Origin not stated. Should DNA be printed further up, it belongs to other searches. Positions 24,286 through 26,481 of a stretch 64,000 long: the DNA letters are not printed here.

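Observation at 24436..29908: Stand-alone NuoH/NuoL/NuoM-like membrane trio with added PDZ and Ig-like domains and apparently substituted proton-pathway residues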

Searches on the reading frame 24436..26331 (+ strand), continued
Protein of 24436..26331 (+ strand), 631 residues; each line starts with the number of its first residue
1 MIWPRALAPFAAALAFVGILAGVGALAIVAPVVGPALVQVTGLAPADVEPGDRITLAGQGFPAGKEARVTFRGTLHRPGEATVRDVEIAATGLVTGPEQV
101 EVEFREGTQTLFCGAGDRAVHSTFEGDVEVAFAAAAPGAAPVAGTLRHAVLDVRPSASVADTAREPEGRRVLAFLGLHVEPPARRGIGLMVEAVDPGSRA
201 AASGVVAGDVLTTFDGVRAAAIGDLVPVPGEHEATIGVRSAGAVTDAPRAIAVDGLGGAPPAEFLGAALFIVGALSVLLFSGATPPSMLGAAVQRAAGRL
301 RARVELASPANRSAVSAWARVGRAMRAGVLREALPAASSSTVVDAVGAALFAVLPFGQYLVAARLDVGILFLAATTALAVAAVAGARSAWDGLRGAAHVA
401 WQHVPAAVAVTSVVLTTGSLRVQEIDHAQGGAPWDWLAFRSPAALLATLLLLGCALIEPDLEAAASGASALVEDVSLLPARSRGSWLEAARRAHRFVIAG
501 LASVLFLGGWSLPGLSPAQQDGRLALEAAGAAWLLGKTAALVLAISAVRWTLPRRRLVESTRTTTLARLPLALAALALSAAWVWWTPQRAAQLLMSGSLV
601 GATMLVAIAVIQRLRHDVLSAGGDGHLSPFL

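Call 14: find_homologous_proteins(query=window:24436-26331:+, max_evalue=0.00001)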
Query window:24436-26331:+ (631 aa): 263 proteins with E <= 0.00001 among 8000 candidates; the best 120 are listed.
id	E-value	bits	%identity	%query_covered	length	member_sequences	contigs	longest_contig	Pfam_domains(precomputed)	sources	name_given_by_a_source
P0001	0.0e+0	1298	100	100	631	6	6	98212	PF00146.27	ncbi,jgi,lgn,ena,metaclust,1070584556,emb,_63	jgi:NADH-quinone oxidoreductase subunit H|metaclust:\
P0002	9.8e-289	977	78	100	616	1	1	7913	PF00146.27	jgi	jgi:NADH-quinone oxidoreductase subunit H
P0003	2.4e-286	969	79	95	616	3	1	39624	PF00146.27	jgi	jgi:NADH-quinone oxidoreductase subunit H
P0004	6.8e-260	882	71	95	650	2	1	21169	PF00146.27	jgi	jgi:NADH-quinone oxidoreductase subunit H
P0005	4.8e-235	800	65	100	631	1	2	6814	PF17820.8,PF00595.30,PF00146.27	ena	-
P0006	1.5e-233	795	65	100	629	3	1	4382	PF17820.8,PF13180.13,PF00146.27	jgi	jgi:NADH-quinone oxidoreductase subunit H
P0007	4.2e-231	787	64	96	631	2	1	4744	PF00146.27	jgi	jgi:NADH-quinone oxidoreductase subunit H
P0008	6.0e-231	786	66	100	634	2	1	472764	PF17820.8,PF13180.13,PF00146.27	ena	-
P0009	2.0e-229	781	64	100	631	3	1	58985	PF17820.8,PF13180.13,PF00146.27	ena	-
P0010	4.4e-229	780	64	100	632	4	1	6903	PF00146.27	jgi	jgi:NADH-quinone oxidoreductase subunit H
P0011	1.2e-228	779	64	100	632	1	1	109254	PF13180.13,PF00146.27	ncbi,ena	-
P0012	5.8e-226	770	64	100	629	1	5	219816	PF13180.13,PF00146.27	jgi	jgi:NADH-quinone oxidoreductase subunit H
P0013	1.3e-225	769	64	100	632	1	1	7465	PF17820.8,PF00595.30,PF13180.13,PF00146.27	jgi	jgi:NADH-quinone oxidoreductase subunit H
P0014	2.6e-224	764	63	100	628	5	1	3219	PF17820.8,PF13180.13,PF00146.27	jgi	jgi:NADH-quinone oxidoreductase subunit H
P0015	5.5e-221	753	62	100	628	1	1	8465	PF00146.27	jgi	jgi:NADH-quinone oxidoreductase subunit H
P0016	5.8e-221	753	61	100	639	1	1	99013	PF17820.8,PF13180.13,PF00146.27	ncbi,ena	-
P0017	4.2e-219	747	61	100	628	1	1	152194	PF17820.8,PF00595.30,PF13180.13,PF00146.27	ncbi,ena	-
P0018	1.5e-218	745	65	100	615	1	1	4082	PF17820.8,PF00146.27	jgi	jgi:NADH-quinone oxidoreductase subunit H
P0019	1.6e-218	745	61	100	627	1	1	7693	PF17820.8,PF00595.30,PF13180.13,PF00146.27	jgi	jgi:NADH-quinone oxidoreductase subunit H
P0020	1.8e-218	745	64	100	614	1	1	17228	PF17820.8,PF13180.13,PF00146.27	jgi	jgi:NADH-quinone oxidoreductase subunit H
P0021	3.9e-218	744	62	100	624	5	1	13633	PF17820.8,PF13180.13,PF00146.27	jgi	jgi:NADH-quinone oxidoreductase subunit H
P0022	1.4e-217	742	62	95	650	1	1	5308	PF17820.8,PF00146.27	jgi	jgi:NADH-quinone oxidoreductase subunit H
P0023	4.5e-217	740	60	100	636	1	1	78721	PF17820.8,PF00146.27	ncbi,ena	-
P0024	7.4e-215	733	63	100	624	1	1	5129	PF17820.8,PF13180.13,PF00146.27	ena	-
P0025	2.7e-213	728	62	100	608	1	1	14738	PF00146.27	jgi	jgi:NADH-quinone oxidoreductase subunit H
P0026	3.8e-213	728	64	100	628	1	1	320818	PF17820.8,PF00146.27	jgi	jgi:NADH-quinone oxidoreductase subunit H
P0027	1.5e-211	722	60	95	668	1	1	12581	PF17820.8,PF00146.27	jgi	jgi:NADH-quinone oxidoreductase subunit H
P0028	6.3e-211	720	60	100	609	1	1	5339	PF17820.8,PF13180.13,PF00146.27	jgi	jgi:NADH-quinone oxidoreductase subunit H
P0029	4.6e-210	717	61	100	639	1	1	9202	PF17820.8,PF00146.27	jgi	jgi:NADH-quinone oxidoreductase subunit H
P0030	2.1e-208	712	61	100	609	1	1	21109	PF17820.8,PF13180.13,PF00146.27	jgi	jgi:NADH-quinone oxidoreductase subunit H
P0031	6.1e-202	691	58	100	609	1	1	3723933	PF17820.8,PF13180.13,PF00146.27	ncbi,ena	-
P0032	2.1e-201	689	59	95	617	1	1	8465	PF17820.8,PF13180.13,PF00146.27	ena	-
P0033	1.4e-200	686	58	100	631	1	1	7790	PF00146.27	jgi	jgi:NADH-quinone oxidoreductase subunit H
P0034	4.5e-199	681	59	95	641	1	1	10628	PF17820.8,PF13180.13,PF00146.27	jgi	jgi:NADH-quinone oxidoreductase subunit H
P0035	3.2e-197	675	58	100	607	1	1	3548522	PF00146.27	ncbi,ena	-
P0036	1.2e-196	673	56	100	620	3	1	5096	PF17820.8,PF00146.27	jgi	-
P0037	9.2e-196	670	57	100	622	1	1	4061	PF17820.8,PF00146.27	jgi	-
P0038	5.9e-195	667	58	99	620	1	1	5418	PF17820.8,PF00146.27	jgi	jgi:NADH-quinone oxidoreductase subunit H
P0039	1.4e-194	666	56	100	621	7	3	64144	PF17820.8,PF00146.27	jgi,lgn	jgi:NADH-quinone oxidoreductase subunit H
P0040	7.6e-194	664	58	95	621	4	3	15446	PF00146.27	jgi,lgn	jgi:NADH-quinone oxidoreductase subunit H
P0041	1.0e-193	663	56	100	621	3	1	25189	PF17820.8,PF00146.27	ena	-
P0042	2.5e-193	662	55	100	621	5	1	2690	PF17820.8,PF00146.27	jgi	jgi:NADH-quinone oxidoreductase subunit H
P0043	1.7e-192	659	57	100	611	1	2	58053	PF00146.27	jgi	jgi:NADH-quinone oxidoreductase subunit H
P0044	3.4e-192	658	56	100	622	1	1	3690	PF17820.8,PF00146.27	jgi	jgi:NADH-quinone oxidoreductase subunit H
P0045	8.1e-192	657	59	92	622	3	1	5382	PF17820.8,PF00146.27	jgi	jgi:NADH-quinone oxidoreductase subunit H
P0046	3.1e-191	655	58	94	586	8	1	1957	PF00146.27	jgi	jgi:NADH-quinone oxidoreductase subunit H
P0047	4.3e-191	655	57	99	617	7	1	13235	PF17820.8,PF00146.27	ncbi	-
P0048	7.1e-190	651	56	95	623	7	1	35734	PF17820.8,PF00146.27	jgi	jgi:NADH-quinone oxidoreductase subunit H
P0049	1.7e-189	649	57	95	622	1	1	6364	PF00146.27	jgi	jgi:NADH-quinone oxidoreductase subunit H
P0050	1.3e-188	647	58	95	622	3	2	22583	PF17820.8,PF00146.27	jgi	jgi:NADH-quinone oxidoreductase subunit H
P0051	6.4e-188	644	54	100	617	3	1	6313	PF17820.8,PF00146.27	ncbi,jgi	ncbi:MAG TPA: NADH-quinone oxidoreductase subunit H [Polyangiaceae bacterium]|jgi:NADH-quinone oxido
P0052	2.3e-187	642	56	95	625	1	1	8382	PF00146.27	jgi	-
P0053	6.4e-187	641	57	99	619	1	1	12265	PF17820.8,PF00146.27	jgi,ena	-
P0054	2.2e-186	639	55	99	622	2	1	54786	PF17820.8,PF00146.27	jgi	jgi:NADH-quinone oxidoreductase subunit H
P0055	2.2e-185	636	57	93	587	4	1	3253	PF17820.8,PF00146.27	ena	-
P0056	2.6e-185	636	55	100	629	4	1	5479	PF13180.13,PF00146.27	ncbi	-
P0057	1.4e-184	633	55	99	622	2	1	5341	PF00146.27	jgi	jgi:NADH-quinone oxidoreductase subunit H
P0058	2.2e-184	633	56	99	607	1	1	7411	PF17820.8,PF00146.27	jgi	-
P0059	4.5e-184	632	57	99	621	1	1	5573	PF00146.27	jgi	-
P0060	1.5e-183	630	54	100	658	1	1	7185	PF00146.27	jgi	jgi:NADH-quinone oxidoreductase subunit H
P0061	6.1e-183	628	54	100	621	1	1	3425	PF17820.8,PF00146.27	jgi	-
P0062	1.8e-182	626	57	93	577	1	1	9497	PF00146.27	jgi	jgi:NADH-quinone oxidoreductase subunit H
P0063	4.5e-182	625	56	95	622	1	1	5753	PF00146.27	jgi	-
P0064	1.6e-181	623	55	98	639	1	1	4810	PF17820.8,PF00146.27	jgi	jgi:NADH-quinone oxidoreductase subunit H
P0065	2.2e-181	623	56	95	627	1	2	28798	PF00146.27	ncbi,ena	-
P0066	1.0e-180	620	54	100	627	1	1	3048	PF00146.27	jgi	jgi:NADH-quinone oxidoreductase subunit H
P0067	1.5e-180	620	53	100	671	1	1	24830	PF00146.27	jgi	jgi:NADH-quinone oxidoreductase subunit H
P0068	2.5e-180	619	53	100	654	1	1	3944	PF17820.8,PF00595.30,PF13180.13,PF00146.27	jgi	jgi:NADH-quinone oxidoreductase subunit H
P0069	3.4e-180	619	55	100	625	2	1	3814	PF17820.8,PF00146.27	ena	-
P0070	3.7e-180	619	55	99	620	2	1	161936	PF17820.8,PF00146.27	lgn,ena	-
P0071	8.6e-180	617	54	99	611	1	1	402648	PF00146.27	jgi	jgi:NADH-quinone oxidoreductase subunit H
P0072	9.8e-180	617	54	100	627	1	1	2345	PF00146.27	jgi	jgi:NADH-quinone oxidoreductase subunit H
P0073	2.1e-179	616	55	100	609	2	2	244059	PF00146.27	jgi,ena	-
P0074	3.2e-179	615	55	100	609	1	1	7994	PF00146.27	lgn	-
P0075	3.2e-179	615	55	95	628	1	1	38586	PF00146.27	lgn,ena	-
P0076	7.0e-179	614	57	95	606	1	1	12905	PF17820.8,PF00146.27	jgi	jgi:NADH-quinone oxidoreductase subunit H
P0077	1.2e-178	614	56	100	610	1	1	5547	PF00146.27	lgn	-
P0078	1.5e-178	613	55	95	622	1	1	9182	PF00146.27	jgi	jgi:NADH-quinone oxidoreductase subunit H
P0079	5.8e-178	611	55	95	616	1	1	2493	PF17820.8,PF00146.27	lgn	-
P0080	1.1e-177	610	54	100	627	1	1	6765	PF17820.8,PF00146.27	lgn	-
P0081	2.8e-177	609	55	100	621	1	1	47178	PF00146.27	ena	-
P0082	3.4e-177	609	54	100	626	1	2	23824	PF00146.27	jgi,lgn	jgi:NADH-quinone oxidoreductase subunit H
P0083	4.6e-177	608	53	100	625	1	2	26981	PF00146.27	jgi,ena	-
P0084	1.2e-176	607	54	100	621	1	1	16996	PF17820.8,PF00146.27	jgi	jgi:NADH-quinone oxidoreductase subunit H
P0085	1.7e-176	607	53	100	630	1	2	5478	PF00146.27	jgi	jgi:NADH-quinone oxidoreductase subunit H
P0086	3.1e-176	606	55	99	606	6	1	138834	PF00146.27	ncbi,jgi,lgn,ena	jgi:NADH-quinone oxidoreductase subunit H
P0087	6.1e-176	605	55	94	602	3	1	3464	PF00146.27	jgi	jgi:NADH-quinone oxidoreductase subunit H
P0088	2.8e-175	602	54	95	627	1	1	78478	PF00146.27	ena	-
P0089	7.3e-175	601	52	100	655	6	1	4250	PF17820.8,PF00146.27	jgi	jgi:NADH-quinone oxidoreductase subunit H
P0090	8.4e-175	601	53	95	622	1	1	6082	PF00146.27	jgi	jgi:NADH-quinone oxidoreductase subunit H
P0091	1.0e-174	601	56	89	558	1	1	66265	PF17820.8,PF00146.27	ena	-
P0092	6.8e-174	598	54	94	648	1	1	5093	PF00146.27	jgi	jgi:NADH-quinone oxidoreductase subunit H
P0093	2.4e-173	596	53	100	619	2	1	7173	PF00146.27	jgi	jgi:NADH-quinone oxidoreductase subunit H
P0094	2.5e-173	596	53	100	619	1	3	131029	PF17820.8,PF00595.30,PF13180.13,PF00146.27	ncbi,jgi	ncbi:MAG TPA: NADH-quinone oxidoreductase subunit H [Polyangiaceae bacterium]|jgi:NADH-quinone oxido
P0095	5.7e-171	588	54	99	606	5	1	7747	PF17820.8,PF00146.27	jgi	jgi:NADH-quinone oxidoreductase subunit H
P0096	6.0e-171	588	52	95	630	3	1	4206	PF17820.8,PF00146.27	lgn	-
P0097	1.3e-170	587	53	99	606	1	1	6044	PF00146.27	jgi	jgi:NADH-quinone oxidoreductase subunit H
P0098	2.7e-169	583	54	99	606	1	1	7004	PF17820.8,PF00146.27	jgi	jgi:NADH-quinone oxidoreductase subunit H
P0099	9.8e-168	578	53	99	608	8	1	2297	PF17820.8,PF00146.27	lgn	-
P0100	2.6e-167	576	56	89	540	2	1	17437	PF00146.27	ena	-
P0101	7.2e-167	575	57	86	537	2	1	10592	PF17820.8,PF00146.27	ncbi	ncbi:MAG: NADH-quinone oxidoreductase subunit H, partial [Polyangiaceae bacterium]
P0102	2.1e-166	573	52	99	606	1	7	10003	PF17820.8,PF13180.13,PF00146.27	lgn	-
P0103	2.8e-166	573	53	99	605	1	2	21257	PF17820.8,PF00146.27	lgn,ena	-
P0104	5.8e-166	572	52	100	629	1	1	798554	PF17820.8,PF00146.27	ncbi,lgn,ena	-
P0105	1.1e-165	571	52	100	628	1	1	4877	PF00146.27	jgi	jgi:NADH-quinone oxidoreductase subunit H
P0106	8.7e-165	568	56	87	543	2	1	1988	PF00146.27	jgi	jgi:NADH-quinone oxidoreductase subunit H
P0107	2.0e-164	567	50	99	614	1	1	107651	PF00146.27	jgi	jgi:NADH-quinone oxidoreductase subunit H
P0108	5.6e-164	565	52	100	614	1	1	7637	PF17820.8,PF00146.27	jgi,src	-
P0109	3.0e-163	563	51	100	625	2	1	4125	PF00146.27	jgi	jgi:NADH-quinone oxidoreductase subunit H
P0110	3.2e-163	563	50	100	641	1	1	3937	PF17820.8,PF13180.13,PF00146.27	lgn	-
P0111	4.5e-163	562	52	99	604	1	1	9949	PF17820.8,PF00146.27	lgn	-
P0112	7.2e-163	561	52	99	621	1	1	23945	PF17820.8,PF00595.30,PF13180.13,PF00146.27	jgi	jgi:NADH-quinone oxidoreductase subunit H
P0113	2.2e-161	557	53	94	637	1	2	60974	PF00146.27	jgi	jgi:NADH-quinone oxidoreductase subunit H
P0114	2.4e-161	556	50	94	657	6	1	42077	PF17820.8,PF00146.27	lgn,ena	-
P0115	2.7e-161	556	50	94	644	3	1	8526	PF17820.8,PF00146.27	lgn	-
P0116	3.1e-161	556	56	86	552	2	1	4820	PF00146.27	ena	-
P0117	3.9e-161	556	50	96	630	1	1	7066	PF00146.27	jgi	jgi:NADH-quinone oxidoreductase subunit H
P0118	2.8e-160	553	53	94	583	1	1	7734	PF17820.8,PF00146.27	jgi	jgi:NADH-quinone oxidoreductase subunit H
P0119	5.3e-160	552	60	80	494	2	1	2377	PF17820.8,PF13180.13,PF00146.27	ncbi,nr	ncbi:MAG TPA: NADH-quinone oxidoreductase subunit H, partial [Polyangiaceae bacterium]|nr:NADH-quino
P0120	7.4e-160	552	50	99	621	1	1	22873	PF17820.8,PF13180.13,PF00146.27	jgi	jgi:NADH-quinone oxidoreductase subunit H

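Call 16: find_related_loci(query=A1, collection=genome_contigs, flank=10000)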
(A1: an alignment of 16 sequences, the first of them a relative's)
Query A1 (631 aa) in genome_contigs; peptide patterns used: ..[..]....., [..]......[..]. (x = any residue, [..] = any of these).
97 stretches matched a pattern; 71 encode a relative of the query (tblastn E <= 1e-3); 71 distinct loci.
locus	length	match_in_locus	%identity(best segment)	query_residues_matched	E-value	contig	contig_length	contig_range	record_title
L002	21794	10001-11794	65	37-631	0e+0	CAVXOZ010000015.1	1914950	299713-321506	MAG: uncultured delta proteobacterium isolate MFD00731.bin.2.198 genome assembly, contig: contig_5472, whole genome shot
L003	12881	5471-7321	58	5-631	2e-177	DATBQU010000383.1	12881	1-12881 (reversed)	MAG TPA_asm: Polyangiaceae bacterium isolate SMAG_U4111 k141_1043494, whole genome shotgun sequence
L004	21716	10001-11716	59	19-598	6e-171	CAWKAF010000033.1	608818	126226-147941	MAG: uncultured delta proteobacterium isolate MFD03399.bin.2.8 genome assembly, contig: contig_23946, whole genome shotg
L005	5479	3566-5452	55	1-631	3e-171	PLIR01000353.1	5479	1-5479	MAG: Myxococcales bacterium isolate palsa_1106 73.20110800_P3S.24_contig_52751, whole genome shotgun sequence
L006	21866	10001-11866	57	1-631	5e-164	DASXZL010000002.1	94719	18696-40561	MAG TPA_asm: Polyangiaceae bacterium isolate SMAG_U4850 k141_792984, whole genome shotgun sequence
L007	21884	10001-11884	52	1-630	8e-153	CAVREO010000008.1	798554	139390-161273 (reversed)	MAG: uncultured delta proteobacterium isolate MFD10064.bin.2.54 genome assembly, contig: contig_15712, whole genome shot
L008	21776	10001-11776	53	37-631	2e-150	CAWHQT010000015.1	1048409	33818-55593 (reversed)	MAG: uncultured delta proteobacterium isolate MFD04540.bin.1.13 genome assembly, contig: contig_5026, whole genome shotg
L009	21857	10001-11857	53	1-631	9e-150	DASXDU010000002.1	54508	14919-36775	MAG TPA_asm: Polyangiaceae bacterium isolate SMAG_U5094 k141_1822069, whole genome shotgun sequence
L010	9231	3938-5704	50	37-631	1e-149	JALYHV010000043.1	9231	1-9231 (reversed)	MAG: Myxococcota bacterium isolate HIE bin8 SD1475-77_k127_1442678, whole genome shotgun sequence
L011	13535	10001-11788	55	35-631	6e-148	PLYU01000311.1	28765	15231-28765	MAG: Myxococcales bacterium isolate palsa_1150 73.20120700_P3D.239_contig_67356, whole genome shotgun sequence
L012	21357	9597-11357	50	37-631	1e-147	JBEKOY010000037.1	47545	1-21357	MAG: Polyangiaceae bacterium isolate SPRUCE 451 SPRUCE_451_37, whole genome shotgun sequence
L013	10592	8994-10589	57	5-546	9e-144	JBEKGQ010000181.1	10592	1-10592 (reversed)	MAG: Polyangiaceae bacterium isolate SPRUCE 257 SPRUCE_257_181, whole genome shotgun sequence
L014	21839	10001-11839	49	1-620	2e-143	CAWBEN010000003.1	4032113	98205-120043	MAG: uncultured delta proteobacterium isolate MFD01213.bin.3.422 genome assembly, contig: contig_211, whole genome shotg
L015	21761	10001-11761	49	37-631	3e-136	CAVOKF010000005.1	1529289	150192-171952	MAG: uncultured delta proteobacterium isolate MFD00082.bin.1.80 genome assembly, contig: contig_3704, whole genome shotg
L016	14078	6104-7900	49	35-631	2e-128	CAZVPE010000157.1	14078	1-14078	MAG TPA_asm: uncultured Polyangiaceae bacterium isolate binchicken_co54_122 genome assembly, contig: NODE_7767_length_14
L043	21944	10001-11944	35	4-631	2e-93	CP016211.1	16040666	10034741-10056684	Minicystis rosea strain DSM 24000 chromosome, complete genome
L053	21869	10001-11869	36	35-631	5e-98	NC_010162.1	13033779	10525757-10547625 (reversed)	Sorangium cellulosum So ce56, complete sequence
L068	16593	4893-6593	35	23-629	6e-49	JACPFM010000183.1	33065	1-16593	MAG: Deltaproteobacteria bacterium isolate NC_groundwater_361_Ag_B-0.1um_71_13 GD18-4_B1_scaffold_1450402, whole genome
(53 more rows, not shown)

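Call 21: search_protein_families(library=pfam, proteins=[L053:9893-11872:+, L053:11921-13726:+, L053:13249-14892:+, L053:13648-14781:-, L053:15157-16179:-, L053:8114-9808:+, L053:18145-20709:+, L068:6663-8909:+, L068:8828-10936:+, L043:12000-13667:+], max_evalue=0.01)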
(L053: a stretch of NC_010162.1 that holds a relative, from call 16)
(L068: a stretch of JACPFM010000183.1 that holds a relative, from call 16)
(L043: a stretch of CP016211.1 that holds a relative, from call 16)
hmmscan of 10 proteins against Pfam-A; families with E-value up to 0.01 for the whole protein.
L053:9893-11872:+ (659 aa): 4 families
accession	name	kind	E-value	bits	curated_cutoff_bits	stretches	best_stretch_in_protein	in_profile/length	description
PF00146.26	NADHdh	-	6.4e-113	377.5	27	1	281-608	4-298/298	NADH dehydrogenase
PF17820.7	PDZ_6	-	3.5e-09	36.7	27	1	196-231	1-36/54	PDZ domain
PF13180.12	PDZ_2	-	3.8e-08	33.9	27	1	181-235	3-54/80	PDZ domain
PF00595.29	PDZ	-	3.3e-05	24.6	23.2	1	179-225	10-57/81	PDZ domain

L053:11921-13726:+ (601 aa): 0 families

L053:13249-14892:+ (547 aa): 1 family
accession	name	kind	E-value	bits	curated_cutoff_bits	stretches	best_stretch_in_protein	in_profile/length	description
PF13365.12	Trypsin_2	-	1.9e-11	45.3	27.6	1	195-324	7-144/144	Trypsin-like peptidase domain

L053:13648-14781:- (377 aa): 0 families

L053:15157-16179:- (340 aa): 0 families

L053:8114-9808:+ (564 aa): 3 families
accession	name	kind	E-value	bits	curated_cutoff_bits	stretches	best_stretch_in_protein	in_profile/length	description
PF00005.33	ABC_tran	-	2.3e-32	112.9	25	1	323-470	1-135/137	ABC transporter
PF13304.12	AAA_21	-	4.4e-06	27.4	27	0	337-354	3-20/304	AAA domain, putative AbiEii toxin, Type IV TA system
PF02463.25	SMC_N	-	7e-05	22.8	40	0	443-510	136-207/220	RecF/RecN/SMC N terminal domain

L053:18145-20709:+ (854 aa): 9 families
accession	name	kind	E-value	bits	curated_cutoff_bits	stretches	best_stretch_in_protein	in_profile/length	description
PF02737.24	3HCDH_N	-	5.7e-46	157.1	22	1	69-259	2-179/180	3-hydroxyacyl-CoA dehydrogenase, NAD binding domain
PF00725.27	3HCDH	-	8.4e-17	61.9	22.1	1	263-362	2-96/97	3-hydroxyacyl-CoA dehydrogenase, C-terminal domain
PF00378.25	ECH_1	-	1.7e-14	54.2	27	1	548-687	4-142/251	Enoyl-CoA hydratase/isomerase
PF16113.10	ECH_2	-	1.2e-07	32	27.2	1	558-681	11-136/335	Enoyl-CoA hydratase/isomerase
PF03446.21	NAD_binding_2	-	5.8e-05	23.6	21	1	70-109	3-42/161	NAD binding domain of 6-phosphogluconate dehydrogenase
PF01266.30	DAO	-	6.3e-05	23.1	27.9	1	71-96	4-29/353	FAD dependent oxidoreductase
PF02558.23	ApbA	-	0.00014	21.9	22.2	1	70-202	2-111/150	Ketopantoate reductase PanE/ApbA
PF03571.21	Peptidase_M49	-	0.0047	15.8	21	1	682-741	226-287/548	Peptidase family M49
PF13450.12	NAD_binding_8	-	0.0051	17.5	21.9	0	71-96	1-26/68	NAD(P)-binding Rossmann-like domain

L068:6663-8909:+ (748 aa): 0 families

L068:8828-10936:+ (702 aa): 1 family
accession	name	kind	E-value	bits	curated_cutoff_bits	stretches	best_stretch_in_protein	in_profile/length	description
PF00361.26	Proton_antipo_M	-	1e-27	97.5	21.5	1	311-617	2-290/294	NADH:quinone oxidoreductase/Mrp antiporter, TM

L043:12000-13667:+ (555 aa): 1 family
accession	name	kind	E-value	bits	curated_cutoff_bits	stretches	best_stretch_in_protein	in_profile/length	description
PF12773.13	DZR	-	0.0049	17.4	27.3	1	10-34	11-35/45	Double zinc ribbon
